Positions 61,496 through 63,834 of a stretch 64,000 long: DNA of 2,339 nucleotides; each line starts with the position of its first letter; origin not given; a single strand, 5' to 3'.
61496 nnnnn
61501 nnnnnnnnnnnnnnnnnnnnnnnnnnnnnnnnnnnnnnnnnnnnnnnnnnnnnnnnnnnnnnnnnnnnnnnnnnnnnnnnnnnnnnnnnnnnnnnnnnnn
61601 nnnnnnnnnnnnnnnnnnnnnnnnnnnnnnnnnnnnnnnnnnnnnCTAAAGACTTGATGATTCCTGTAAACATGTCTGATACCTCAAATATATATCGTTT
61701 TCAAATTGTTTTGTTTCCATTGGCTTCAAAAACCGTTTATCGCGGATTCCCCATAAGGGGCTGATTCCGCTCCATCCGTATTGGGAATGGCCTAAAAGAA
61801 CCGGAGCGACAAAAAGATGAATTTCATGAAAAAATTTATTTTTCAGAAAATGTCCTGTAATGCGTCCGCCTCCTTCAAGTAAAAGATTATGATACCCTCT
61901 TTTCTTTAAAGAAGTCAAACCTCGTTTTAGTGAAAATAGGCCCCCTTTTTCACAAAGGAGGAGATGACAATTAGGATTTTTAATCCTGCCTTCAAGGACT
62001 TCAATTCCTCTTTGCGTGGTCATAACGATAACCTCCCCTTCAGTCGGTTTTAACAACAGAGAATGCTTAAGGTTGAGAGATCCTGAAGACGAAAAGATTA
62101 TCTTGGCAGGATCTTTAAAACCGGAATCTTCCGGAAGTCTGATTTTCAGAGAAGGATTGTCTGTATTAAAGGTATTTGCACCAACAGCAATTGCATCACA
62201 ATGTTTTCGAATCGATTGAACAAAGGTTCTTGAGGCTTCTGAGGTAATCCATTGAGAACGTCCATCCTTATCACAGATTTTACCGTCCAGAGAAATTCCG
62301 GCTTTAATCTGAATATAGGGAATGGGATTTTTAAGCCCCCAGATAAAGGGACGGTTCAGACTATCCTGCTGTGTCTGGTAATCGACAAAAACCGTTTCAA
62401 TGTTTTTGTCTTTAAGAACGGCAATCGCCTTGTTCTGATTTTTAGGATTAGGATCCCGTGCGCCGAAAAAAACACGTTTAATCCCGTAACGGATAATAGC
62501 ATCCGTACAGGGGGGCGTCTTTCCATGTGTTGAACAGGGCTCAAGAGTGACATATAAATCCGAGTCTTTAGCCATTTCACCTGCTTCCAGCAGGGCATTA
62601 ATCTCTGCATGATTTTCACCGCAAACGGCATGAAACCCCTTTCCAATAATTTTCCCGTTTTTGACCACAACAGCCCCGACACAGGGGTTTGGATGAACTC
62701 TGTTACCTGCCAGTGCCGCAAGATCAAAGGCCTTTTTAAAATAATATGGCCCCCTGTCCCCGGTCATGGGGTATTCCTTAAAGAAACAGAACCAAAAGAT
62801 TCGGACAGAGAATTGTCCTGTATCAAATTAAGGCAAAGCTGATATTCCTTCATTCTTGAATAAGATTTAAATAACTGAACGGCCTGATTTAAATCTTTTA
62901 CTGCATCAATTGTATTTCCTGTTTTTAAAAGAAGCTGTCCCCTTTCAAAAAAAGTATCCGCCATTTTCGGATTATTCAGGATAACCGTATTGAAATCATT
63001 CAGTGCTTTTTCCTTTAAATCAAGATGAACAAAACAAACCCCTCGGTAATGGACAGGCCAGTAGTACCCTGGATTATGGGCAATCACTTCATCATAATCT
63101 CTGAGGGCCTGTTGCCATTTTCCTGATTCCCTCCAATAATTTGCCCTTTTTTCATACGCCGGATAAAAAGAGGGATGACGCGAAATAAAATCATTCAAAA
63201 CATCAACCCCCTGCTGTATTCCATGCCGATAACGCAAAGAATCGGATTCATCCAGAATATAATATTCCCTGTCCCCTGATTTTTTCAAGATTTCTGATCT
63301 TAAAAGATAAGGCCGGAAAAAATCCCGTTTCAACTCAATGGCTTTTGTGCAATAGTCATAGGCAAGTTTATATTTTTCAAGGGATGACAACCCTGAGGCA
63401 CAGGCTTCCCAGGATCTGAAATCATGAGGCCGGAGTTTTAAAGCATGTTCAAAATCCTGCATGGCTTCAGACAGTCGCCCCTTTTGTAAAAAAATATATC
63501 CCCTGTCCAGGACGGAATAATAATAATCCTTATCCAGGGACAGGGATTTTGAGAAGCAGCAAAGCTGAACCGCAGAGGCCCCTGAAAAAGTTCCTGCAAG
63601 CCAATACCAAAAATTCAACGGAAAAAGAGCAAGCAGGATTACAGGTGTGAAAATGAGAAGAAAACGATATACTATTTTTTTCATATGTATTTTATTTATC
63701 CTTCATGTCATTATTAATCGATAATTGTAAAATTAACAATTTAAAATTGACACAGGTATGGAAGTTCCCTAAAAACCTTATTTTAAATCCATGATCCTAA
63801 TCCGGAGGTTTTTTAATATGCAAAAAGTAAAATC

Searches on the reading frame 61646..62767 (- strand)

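Call 81: search_protein_families(library=pfam, proteins=[window:61646-62767:-], max_evalue=0.0001)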
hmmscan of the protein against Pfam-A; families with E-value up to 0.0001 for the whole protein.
window:61646-62767:- (373 aa): 4 families
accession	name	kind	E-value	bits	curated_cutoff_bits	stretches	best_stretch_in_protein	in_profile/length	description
PF01872.23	RibD_C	-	3e-38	132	24.1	1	150-327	1-167/197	RibD C-terminal domain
PF00383.29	dCMP_cyt_deam_1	-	6.5e-19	68.2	25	1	8-102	6-101/102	Cytidine and deoxycytidylate deaminase zinc-binding region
PF14437.12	MafB19-deam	-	2.2e-10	41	27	1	29-108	24-106/142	MafB19-like deaminase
PF18785.7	Inv-AAD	-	6.4e-06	26.5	26.5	1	65-129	50-118/129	Invertebrate-AID/APOBEC-deaminase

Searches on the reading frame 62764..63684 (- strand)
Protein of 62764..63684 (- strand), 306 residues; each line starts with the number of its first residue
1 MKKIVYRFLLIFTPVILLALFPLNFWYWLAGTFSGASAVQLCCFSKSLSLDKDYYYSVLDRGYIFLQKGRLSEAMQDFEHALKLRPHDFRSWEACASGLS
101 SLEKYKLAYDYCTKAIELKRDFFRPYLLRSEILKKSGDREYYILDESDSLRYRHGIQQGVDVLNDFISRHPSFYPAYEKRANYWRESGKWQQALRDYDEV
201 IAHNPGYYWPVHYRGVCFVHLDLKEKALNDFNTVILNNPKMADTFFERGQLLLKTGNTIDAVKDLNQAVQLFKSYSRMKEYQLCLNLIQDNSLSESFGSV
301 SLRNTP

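Call 81: search_protein_families(library=pfam, proteins=[window:62764-63684:-], max_evalue=0.0001)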
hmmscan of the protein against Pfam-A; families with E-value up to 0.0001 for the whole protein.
window:62764-63684:- (306 aa): 13 families
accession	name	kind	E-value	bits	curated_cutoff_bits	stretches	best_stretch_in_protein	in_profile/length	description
PF00515.34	TPR_1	-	2.4e-24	84.5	27.8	1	61-88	7-34/34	Tetratricopeptide repeat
PF07719.23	TPR_2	-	1.1e-22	78.6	27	0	176-206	3-33/34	Tetratricopeptide repeat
PF13371.12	TPR_9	-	7e-15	55.2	35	1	40-88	14-62/73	Tetratricopeptide repeat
PF13181.12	TPR_8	-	3.9e-14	52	25.7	0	61-87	7-33/34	Tetratricopeptide repeat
PF13431.12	TPR_17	-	4.4e-14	51.9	24.4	0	231-262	2-33/34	Tetratricopeptide repeat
PF13414.12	TPR_11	-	4.3e-13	49.2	26.8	0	62-94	1-33/42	TPR repeat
PF13432.12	TPR_16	-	2.6e-10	41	32.7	0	57-88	33-64/65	Tetratricopeptide repeat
PF13428.12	TPR_14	-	1.6e-09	37.9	23.5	0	59-96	5-42/44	Tetratricopeptide repeat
PF13174.12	TPR_6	-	7e-08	33.1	26.3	0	179-205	5-31/33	Tetratricopeptide repeat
PF14559.12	TPR_19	-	1.2e-07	32.4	25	0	186-239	3-56/68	Tetratricopeptide repeat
PF13424.12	TPR_12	-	8.8e-07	29.5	30.1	0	225-273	27-76/77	Tetratricopeptide repeat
PF25062.1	ARM_TT21_N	-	9.4e-06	25.9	40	0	144-194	172-222/222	Tetratricopeptide repeat protein 21 N-terminal ARM repeat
PF13374.12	TPR_10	-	1.9e-05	25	27.5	0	66-85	13-32/42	Tetratricopeptide repeat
